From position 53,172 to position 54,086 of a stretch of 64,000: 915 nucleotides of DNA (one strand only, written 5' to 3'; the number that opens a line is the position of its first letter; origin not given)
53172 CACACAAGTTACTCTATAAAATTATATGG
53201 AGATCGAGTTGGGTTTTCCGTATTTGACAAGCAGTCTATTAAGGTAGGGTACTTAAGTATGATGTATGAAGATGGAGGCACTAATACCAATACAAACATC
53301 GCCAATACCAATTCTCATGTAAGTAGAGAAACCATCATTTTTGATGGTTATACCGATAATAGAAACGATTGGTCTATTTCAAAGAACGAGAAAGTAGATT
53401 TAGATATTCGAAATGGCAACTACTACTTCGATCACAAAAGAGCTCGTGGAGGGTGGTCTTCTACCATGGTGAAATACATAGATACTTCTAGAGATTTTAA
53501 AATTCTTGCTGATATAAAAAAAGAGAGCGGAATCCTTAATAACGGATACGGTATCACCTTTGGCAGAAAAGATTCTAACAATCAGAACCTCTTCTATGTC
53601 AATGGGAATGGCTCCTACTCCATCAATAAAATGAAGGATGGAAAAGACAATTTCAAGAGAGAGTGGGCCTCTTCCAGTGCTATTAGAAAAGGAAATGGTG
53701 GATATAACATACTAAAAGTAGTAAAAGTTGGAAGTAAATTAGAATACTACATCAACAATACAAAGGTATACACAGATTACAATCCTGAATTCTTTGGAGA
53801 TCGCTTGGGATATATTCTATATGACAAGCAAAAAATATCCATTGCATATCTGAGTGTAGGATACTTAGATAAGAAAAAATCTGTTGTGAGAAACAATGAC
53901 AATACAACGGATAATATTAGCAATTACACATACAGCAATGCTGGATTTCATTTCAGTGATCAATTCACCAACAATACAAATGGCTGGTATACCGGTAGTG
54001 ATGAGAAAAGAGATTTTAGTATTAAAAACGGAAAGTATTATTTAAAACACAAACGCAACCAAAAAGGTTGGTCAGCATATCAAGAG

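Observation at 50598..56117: Self-contained two-gene exported cysteine-protease module: C1 papain-like peptidase-DUF4384 plus 5x lectin-like repeat-Ig-caspase giant protein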

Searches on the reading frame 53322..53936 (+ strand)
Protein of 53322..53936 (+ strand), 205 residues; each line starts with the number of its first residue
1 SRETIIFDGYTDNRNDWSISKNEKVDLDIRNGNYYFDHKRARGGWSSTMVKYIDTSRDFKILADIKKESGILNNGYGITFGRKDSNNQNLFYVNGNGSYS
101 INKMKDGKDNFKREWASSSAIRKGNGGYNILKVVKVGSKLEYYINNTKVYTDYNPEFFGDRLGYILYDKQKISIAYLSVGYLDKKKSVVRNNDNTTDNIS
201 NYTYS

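Call 8: search_protein_families(library=pfam, proteins=[window:53322-53936:+], max_evalue=10)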
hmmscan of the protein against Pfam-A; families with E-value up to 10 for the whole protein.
seq(205 aa): 1 family
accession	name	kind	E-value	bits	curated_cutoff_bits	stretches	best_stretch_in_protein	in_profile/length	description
PF13715.12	CarbopepD_reg_2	-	0.27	11.7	32.2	0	169-197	43-71/88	CarboxypepD_reg-like domain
